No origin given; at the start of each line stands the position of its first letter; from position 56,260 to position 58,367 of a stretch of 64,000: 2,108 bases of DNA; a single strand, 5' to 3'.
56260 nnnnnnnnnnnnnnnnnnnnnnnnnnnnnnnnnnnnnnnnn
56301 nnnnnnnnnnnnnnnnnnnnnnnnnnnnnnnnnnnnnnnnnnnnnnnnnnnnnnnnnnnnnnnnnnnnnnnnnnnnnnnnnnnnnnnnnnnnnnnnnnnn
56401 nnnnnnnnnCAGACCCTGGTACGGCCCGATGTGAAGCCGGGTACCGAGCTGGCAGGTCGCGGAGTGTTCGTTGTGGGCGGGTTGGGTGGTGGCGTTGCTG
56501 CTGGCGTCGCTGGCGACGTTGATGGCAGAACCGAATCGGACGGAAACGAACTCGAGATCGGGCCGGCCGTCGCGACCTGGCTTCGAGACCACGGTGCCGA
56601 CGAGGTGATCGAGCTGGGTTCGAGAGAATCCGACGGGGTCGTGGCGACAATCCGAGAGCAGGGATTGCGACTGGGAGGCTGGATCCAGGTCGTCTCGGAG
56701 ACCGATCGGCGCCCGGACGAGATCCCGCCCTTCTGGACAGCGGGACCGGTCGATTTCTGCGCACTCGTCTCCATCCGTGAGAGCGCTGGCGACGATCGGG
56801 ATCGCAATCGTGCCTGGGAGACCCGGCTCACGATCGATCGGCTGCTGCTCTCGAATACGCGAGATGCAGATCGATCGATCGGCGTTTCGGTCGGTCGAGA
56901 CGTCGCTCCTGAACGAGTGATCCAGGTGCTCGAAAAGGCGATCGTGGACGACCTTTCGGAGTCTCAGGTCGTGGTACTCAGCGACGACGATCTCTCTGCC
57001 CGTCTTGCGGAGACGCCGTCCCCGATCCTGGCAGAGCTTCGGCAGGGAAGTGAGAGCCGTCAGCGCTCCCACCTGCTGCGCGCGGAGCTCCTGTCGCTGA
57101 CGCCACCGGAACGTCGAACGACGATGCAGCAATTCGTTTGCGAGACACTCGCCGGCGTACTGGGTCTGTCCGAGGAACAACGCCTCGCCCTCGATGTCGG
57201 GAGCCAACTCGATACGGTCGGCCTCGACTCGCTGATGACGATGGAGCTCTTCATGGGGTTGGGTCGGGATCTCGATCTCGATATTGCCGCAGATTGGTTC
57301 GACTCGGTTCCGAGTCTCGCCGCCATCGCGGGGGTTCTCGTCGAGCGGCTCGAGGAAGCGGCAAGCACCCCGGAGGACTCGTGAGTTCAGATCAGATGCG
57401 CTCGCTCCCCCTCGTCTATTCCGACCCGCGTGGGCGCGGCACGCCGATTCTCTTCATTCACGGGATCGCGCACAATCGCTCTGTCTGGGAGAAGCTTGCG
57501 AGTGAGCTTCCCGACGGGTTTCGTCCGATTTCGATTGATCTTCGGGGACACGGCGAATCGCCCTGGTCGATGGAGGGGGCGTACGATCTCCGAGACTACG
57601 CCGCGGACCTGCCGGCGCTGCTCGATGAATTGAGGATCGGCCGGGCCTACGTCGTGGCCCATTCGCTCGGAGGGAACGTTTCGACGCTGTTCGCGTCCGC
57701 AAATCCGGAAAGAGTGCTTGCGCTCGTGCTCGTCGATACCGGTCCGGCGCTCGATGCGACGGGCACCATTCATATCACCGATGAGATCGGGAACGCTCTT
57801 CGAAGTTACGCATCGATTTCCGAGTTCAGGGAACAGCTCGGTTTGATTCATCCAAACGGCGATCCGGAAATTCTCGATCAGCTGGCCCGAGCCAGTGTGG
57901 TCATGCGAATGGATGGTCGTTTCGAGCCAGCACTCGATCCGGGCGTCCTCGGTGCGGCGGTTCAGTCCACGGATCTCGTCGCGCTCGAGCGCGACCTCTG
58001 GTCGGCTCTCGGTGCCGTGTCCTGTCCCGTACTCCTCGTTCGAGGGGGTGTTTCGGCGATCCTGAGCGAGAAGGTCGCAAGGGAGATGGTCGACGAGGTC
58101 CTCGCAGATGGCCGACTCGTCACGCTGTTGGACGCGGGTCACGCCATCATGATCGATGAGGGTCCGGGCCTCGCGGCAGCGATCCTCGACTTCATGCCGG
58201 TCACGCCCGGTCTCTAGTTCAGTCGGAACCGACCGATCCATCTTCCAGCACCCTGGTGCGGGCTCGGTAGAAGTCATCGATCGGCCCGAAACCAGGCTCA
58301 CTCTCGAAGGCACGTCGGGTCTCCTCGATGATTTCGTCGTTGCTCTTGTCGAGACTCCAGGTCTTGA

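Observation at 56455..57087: KR-like half of the PKS contains no tyrosine and has an interrupted Rossmann motif, so the reductive loop may be orphaned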

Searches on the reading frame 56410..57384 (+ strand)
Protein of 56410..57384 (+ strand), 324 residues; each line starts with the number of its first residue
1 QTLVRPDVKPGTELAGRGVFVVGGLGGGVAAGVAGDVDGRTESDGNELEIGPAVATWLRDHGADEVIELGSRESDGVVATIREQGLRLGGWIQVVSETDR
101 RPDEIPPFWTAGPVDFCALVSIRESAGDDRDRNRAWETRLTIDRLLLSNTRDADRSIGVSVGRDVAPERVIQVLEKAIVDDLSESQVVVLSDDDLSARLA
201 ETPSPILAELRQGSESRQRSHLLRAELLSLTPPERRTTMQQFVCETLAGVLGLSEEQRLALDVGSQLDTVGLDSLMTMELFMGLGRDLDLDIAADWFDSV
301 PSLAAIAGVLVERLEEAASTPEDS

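Call 10: find_homologous_proteins(query=window:56410-57384:+, max_evalue=0.001)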
Query window:56410-57384:+ (324 aa): 9 proteins with E <= 0.001 among 8000 candidates.
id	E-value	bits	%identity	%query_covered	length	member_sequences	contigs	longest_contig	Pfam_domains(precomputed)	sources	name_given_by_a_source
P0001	5.6e-137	474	73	100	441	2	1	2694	PF00550.32,PF13602.13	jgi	jgi:acyl carrier protein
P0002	5.6e-131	454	70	100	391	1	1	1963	PF00550.32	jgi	-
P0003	3.8e-100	353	72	74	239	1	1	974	PF00550.32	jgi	-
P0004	6.5e-96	339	78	66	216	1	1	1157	PF00550.32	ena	-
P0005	2.7e-90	321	68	72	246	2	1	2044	PF00550.32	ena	-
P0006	5.8e-67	244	52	85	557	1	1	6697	PF00107.33,PF00550.32,PF13602.13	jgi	-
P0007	1.2e-61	227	46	85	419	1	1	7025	PF00550.32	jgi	jgi:acyl carrier protein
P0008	7.9e-55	204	58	56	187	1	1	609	PF00550.32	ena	-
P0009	1.0e-31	128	45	54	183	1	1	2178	PF00550.32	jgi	jgi:acyl carrier protein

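Call 12: find_related_loci(query=A1, collection=genome_contigs, flank=10000)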
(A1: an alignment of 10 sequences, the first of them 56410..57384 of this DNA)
Query A1 (324 aa) in genome_contigs; peptide patterns used: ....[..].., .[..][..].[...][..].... (x = any residue, [..] = any of these).
115 stretches matched a pattern; 13 encode a relative of the query (tblastn E <= 1e-3); 13 distinct loci.
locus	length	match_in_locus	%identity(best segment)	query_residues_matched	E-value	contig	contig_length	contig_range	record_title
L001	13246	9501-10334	54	45-323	1e-81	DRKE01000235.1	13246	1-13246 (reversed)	MAG TPA_asm: Deltaproteobacteria bacterium isolate HyVt-433 HyVt-433_k145_29472, whole genome shotgun sequence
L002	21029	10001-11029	40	9-324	3e-61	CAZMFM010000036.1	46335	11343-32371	MAG TPA_asm: uncultured Spirochaetaceae bacterium isolate SRP128015_co1_44 genome assembly, contig: NODE_681_length_4633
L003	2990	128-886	43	53-315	1e-49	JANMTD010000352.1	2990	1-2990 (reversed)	MAG: Deltaproteobacteria bacterium isolate SOY_29_metabat_276 SOY_29_k141_4294744, whole genome shotgun sequence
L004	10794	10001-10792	42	53-309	3e-47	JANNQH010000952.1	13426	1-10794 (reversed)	MAG: Deltaproteobacteria bacterium isolate SOY_31_metabat_477 SOY_31_k141_811662, whole genome shotgun sequence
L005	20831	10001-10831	40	54-315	3e-45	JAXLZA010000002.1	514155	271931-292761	MAG: Myxococcota bacterium isolate STL-MYXA1 C2.238.fa-2, whole genome shotgun sequence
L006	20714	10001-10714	44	91-315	4e-45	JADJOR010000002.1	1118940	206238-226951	MAG: Deltaproteobacteria bacterium isolate Fred_18-Q3-R57-64_BAT3C.701 tig00002565-10-11191480, whole genome shotgun seq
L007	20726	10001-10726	44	91-315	2e-43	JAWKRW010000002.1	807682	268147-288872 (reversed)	MAG: Myxococcota bacterium isolate BC1.76 BC1.76.fa-2, whole genome shotgun sequence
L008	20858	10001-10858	40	53-315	1e-42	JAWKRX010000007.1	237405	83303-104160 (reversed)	MAG: Myxococcota bacterium isolate BC2.74 BC2.74.fa-7, whole genome shotgun sequence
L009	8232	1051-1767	42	91-315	1e-40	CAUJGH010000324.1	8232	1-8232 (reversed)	MAG: Myxococcota bacterium isolate KLAP59 genome assembly, contig: KLAP59_159842, whole genome shotgun sequence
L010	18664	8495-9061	41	134-319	4e-34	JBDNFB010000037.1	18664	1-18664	MAG: Myxococcota bacterium isolate concoct.101.ELB k141_147344, whole genome shotgun sequence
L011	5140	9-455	48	167-315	3e-30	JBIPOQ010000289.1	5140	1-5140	MAG: Myxococcota bacterium isolate ME2014-08-22_3300042298_group5_bin105 Rohwer_bin1513_scaffold_25289_c1, whole genome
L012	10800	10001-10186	68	256-317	5e-19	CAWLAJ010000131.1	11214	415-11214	MAG: Deltaproteobacteria bacterium UBA4427 isolate CB6_Bottom.56 genome assembly, contig: Ga0310122_10002733, whole geno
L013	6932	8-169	67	266-319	2e-15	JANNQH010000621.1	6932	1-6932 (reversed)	MAG: Deltaproteobacteria bacterium isolate SOY_31_metabat_477 SOY_31_k141_3469444, whole genome shotgun sequence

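Call 16: search_protein_families(library=pfam, proteins=[L001:7638-10337:+, L002:8330-11029:+, L004:8093-10792:+, L005:8153-10852:+, L006:8039-10738:+, L007:8051-10750:+, L008:8183-10882:+, L010:6380-9079:+], max_evalue=0.1)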
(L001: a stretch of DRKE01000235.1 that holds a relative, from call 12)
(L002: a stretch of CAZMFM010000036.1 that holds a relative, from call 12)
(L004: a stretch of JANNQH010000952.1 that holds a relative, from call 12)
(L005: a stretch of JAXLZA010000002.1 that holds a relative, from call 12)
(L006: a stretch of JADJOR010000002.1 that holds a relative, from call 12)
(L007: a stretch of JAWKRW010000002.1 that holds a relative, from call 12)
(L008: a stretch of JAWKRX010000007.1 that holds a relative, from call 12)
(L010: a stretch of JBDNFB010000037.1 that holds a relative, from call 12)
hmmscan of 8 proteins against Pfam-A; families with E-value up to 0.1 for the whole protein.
L001:7638-10337:+ (900 aa): 5 families
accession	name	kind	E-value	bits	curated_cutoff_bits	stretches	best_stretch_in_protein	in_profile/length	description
PF13602.12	ADH_zinc_N_2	-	7.8e-11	43.5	27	1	474-592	19-134/134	Zinc-binding dehydrogenase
PF00550.31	PP-binding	-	6.8e-10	39.5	20.8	1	818-886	2-67/67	Phosphopantetheine attachment site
PF00107.32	ADH_zinc_N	-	2e-09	37.9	31.8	1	422-505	1-86/129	Zinc-binding dehydrogenase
PF08240.17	ADH_N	-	0.0002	22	23.5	1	299-364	2-87/104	Alcohol dehydrogenase GroES-like domain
PF02254.24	TrkA_N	-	0.087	13.6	23.8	0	419-495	5-81/116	TrkA-N domain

L002:8330-11029:+ (900 aa): 4 families
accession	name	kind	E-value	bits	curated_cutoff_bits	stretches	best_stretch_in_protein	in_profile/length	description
PF13602.12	ADH_zinc_N_2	-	1.3e-11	46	27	1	426-541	20-132/134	Zinc-binding dehydrogenase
PF00107.32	ADH_zinc_N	-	3.1e-08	34.1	31.8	1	379-455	1-85/129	Zinc-binding dehydrogenase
PF00550.31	PP-binding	-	8.5e-07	29.6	20.8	1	821-883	5-64/67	Phosphopantetheine attachment site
PF08240.17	ADH_N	-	8.8e-07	29.6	23.5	1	256-337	2-103/104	Alcohol dehydrogenase GroES-like domain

L004:8093-10792:+ (900 aa): 5 families
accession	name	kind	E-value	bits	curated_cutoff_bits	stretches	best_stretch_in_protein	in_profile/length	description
PF13602.12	ADH_zinc_N_2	-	5.6e-10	40.7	27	1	462-594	2-134/134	Zinc-binding dehydrogenase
PF08240.17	ADH_N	-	3.5e-09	37.3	23.5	1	291-354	2-61/104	Alcohol dehydrogenase GroES-like domain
PF00550.31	PP-binding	-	2.8e-07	31.1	20.8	1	834-899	3-65/67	Phosphopantetheine attachment site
PF00107.32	ADH_zinc_N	-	0.00022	21.6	31.8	1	418-507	1-86/129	Zinc-binding dehydrogenase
PF13692.12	Glyco_trans_1_4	-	0.028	15.1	27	1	40-105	9-75/142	Glycosyl transferases group 1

L005:8153-10852:+ (900 aa): 5 families
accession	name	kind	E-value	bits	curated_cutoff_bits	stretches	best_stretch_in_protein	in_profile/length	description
PF13602.12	ADH_zinc_N_2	-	7.5e-10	40.3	27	1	452-573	16-134/134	Zinc-binding dehydrogenase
PF08240.17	ADH_N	-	8.2e-10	39.3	23.5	1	268-355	1-103/104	Alcohol dehydrogenase GroES-like domain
PF00107.32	ADH_zinc_N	-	1e-07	32.4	31.8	1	397-486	1-86/129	Zinc-binding dehydrogenase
PF00550.31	PP-binding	-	4.1e-05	24.2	20.8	1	821-887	3-66/67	Phosphopantetheine attachment site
PF01262.27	AlaDh_PNT_C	-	0.092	12.6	23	0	388-446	30-79/214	Alanine dehydrogenase/PNT, C-terminal domain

L006:8039-10738:+ (900 aa): 6 families
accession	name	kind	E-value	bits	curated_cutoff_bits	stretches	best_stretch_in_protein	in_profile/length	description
PF13602.12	ADH_zinc_N_2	-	1.2e-10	42.8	27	1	466-581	21-134/134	Zinc-binding dehydrogenase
PF08240.17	ADH_N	-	4.2e-09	37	23.5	1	279-347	2-61/104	Alcohol dehydrogenase GroES-like domain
PF00550.31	PP-binding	-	1.7e-06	28.6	20.8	1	820-886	3-66/67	Phosphopantetheine attachment site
PF00107.32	ADH_zinc_N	-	0.00022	21.6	31.8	1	411-494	1-86/129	Zinc-binding dehydrogenase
PF22231.2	Hera_RBD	-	0.059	13.9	27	0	486-514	40-69/74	DEAD box helicase Hera, RNA-binding domain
PF01262.27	AlaDh_PNT_C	-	0.093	12.6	23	0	389-449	18-77/214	Alanine dehydrogenase/PNT, C-terminal domain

L007:8051-10750:+ (900 aa): 6 families
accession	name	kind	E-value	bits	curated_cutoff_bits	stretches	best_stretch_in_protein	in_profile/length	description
PF13602.12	ADH_zinc_N_2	-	1.2e-09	39.6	27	1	458-575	20-134/134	Zinc-binding dehydrogenase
PF08240.17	ADH_N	-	1.2e-08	35.6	23.5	1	278-340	1-61/104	Alcohol dehydrogenase GroES-like domain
PF00550.31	PP-binding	-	2.1e-06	28.3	20.8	1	820-886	3-66/67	Phosphopantetheine attachment site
PF00107.32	ADH_zinc_N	-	0.0061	17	31.8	1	404-488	1-86/129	Zinc-binding dehydrogenase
PF03059.22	NAS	-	0.0072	16.1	27.1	1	180-228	172-220/276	Nicotianamine synthase protein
PF00106.31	adh_short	-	0.051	13.5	26.6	0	396-436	3-43/195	short chain dehydrogenase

L008:8183-10882:+ (900 aa): 5 families
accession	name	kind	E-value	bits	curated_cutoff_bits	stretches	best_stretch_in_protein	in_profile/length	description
PF13602.12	ADH_zinc_N_2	-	1.5e-10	42.6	27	1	448-564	21-134/134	Zinc-binding dehydrogenase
PF08240.17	ADH_N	-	7.8e-09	36.2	23.5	1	259-362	2-104/104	Alcohol dehydrogenase GroES-like domain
PF00550.31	PP-binding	-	2.4e-07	31.4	20.8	1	820-886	3-66/67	Phosphopantetheine attachment site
PF00107.32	ADH_zinc_N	-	0.00088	19.7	31.8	1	403-440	1-38/129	Zinc-binding dehydrogenase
PF00106.31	adh_short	-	0.082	12.8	26.6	0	394-436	2-44/195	short chain dehydrogenase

L010:6380-9079:+ (900 aa): 6 families
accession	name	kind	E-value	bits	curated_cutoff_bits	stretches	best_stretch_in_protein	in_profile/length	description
PF00107.32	ADH_zinc_N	-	4.9e-07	30.2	31.8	1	392-472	1-85/129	Zinc-binding dehydrogenase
PF00550.31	PP-binding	-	5.1e-07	30.3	20.8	1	818-885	3-67/67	Phosphopantetheine attachment site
PF08240.17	ADH_N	-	7.7e-06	26.6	23.5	1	268-328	1-61/104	Alcohol dehydrogenase GroES-like domain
PF13602.12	ADH_zinc_N_2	-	0.00017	23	27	1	424-560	1-134/134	Zinc-binding dehydrogenase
PF03807.23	F420_oxidored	-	0.0016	19.5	21.6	1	387-429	5-49/94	NADP oxidoreductase coenzyme F420-dependent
PF00106.31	adh_short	-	0.066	13.1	26.6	1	384-425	3-45/195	short chain dehydrogenase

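Call 33: predict_structure(alignment_id=A1)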
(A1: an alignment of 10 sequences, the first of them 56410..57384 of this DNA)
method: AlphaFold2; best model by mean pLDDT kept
length: 324 residues; sequences in the alignment: 10
mean_pLDDT: 66.3   pTM: 0.52
mean pLDDT of the five models: 66.3, 60.1, 57.8, 54.9, 53.0
residues with pLDDT >= 90: 8; 70-90: 135; 50-70: 127; < 50: 54
segments of 3 or more residues with pLDDT < 50: 1-7, 26-43, 198-219, 321-324
pLDDT, mean of each block of 10 residues (from residue 1): 44 82 55 32 56 90 85 71 85 76 62 79 70 65 64 70 79 80 56 51 41 43 64 74 71 68 68 68 71 63 76 74 38
secondary structure, 60 per line:
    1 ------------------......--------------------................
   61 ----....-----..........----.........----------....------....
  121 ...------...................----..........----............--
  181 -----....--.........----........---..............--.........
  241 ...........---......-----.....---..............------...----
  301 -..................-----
elements in order: E19-24 H45-60 E65-68 H74-83 E88-96 H107-110 E117-123 H130-148 E156-162 H167-178 E186-189 H192-200 H205-212 H216-229 H232-251 H255-260 H267-270 H274-287 H303-319

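Call 76: search_protein_families(library=pfam, proteins=[L012:3371-4627:+, L012:4624-5556:+, L012:5624-6034:+, L012:6050-7237:+, L012:7282-8511:+, L012:10016-10210:+, L012:10207-10533:+], max_evalue=0.001)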
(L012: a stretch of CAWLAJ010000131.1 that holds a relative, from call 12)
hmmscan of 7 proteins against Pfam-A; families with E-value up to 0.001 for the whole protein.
L012:3371-4627:+ (418 aa): 1 family
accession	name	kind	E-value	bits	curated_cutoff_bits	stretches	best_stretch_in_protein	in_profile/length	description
PF00067.27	p450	-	8.1e-26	91.2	22.8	1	44-409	45-457/462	Cytochrome P450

L012:4624-5556:+ (310 aa): 1 family
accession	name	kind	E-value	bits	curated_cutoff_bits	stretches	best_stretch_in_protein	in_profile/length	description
PF05721.19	PhyH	-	2.1e-28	100.5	22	1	20-230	1-213/213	Phytanoyl-CoA dioxygenase (PhyH)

L012:5624-6034:+ (136 aa): 2 families
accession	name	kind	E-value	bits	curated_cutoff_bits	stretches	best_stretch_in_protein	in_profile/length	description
PF12680.13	SnoaL_2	-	1.2e-10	42.4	27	1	12-118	2-100/102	SnoaL-like domain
PF02136.26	NTF2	-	2.2e-06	28.6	21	1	9-108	4-83/116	Nuclear transport factor 2 (NTF2) domain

L012:6050-7237:+ (395 aa): 1 family
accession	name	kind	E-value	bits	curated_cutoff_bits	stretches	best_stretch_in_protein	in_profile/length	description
PF06742.16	DUF1214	-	3.7e-07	31.1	25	0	131-175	60-109/112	Protein of unknown function (DUF1214)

L012:7282-8511:+ (409 aa): 2 families
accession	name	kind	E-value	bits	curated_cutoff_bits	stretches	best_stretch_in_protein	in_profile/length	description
PF13469.12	Sulfotransfer_3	-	2.3e-38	133.1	27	1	111-358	1-216/216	Sulfotransferase family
PF00685.33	Sulfotransfer_1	-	1.1e-08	35.3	22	1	111-366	3-193/255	Sulfotransferase domain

L012:10016-10210:+ (64 aa): 1 family
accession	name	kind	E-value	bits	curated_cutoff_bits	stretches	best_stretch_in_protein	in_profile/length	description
PF00550.31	PP-binding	-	7.9e-06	26.5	20.8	1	2-46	19-63/67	Phosphopantetheine attachment site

L012:10207-10533:+ (108 aa): 0 families

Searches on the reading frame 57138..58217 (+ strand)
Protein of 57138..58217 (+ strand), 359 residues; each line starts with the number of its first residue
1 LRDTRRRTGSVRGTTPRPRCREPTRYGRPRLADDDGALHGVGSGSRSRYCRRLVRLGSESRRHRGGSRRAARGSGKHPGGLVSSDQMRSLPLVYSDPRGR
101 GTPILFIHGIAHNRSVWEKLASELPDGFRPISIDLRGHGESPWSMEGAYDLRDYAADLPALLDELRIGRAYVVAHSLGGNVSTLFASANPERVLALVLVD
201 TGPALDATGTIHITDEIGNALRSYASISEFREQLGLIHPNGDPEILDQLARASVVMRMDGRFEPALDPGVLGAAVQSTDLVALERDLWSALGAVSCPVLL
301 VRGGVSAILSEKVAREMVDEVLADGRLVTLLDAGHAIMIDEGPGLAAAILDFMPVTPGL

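Call 8: search_protein_families(library=pfam, proteins=[window:57138-58217:+], max_evalue=0.001)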
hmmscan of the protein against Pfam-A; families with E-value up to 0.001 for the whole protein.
window:57138-58217:+ (359 aa): 4 families
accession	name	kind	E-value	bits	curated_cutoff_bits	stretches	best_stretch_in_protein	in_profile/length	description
PF00561.26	Abhydrolase_1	-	7.5e-28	98.3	25.8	1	103-204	2-103/245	alpha/beta hydrolase fold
PF12697.13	Abhydrolase_6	-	7.1e-22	79.6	26.3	1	104-346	1-215/217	Alpha/beta hydrolase family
PF12146.15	Hydrolase_4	-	3.3e-15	56.5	27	1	104-340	7-237/239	Serine aminopeptidase, S33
PF03096.20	Ndr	-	2.9e-07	29.9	23.3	1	96-314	18-238/283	Ndr family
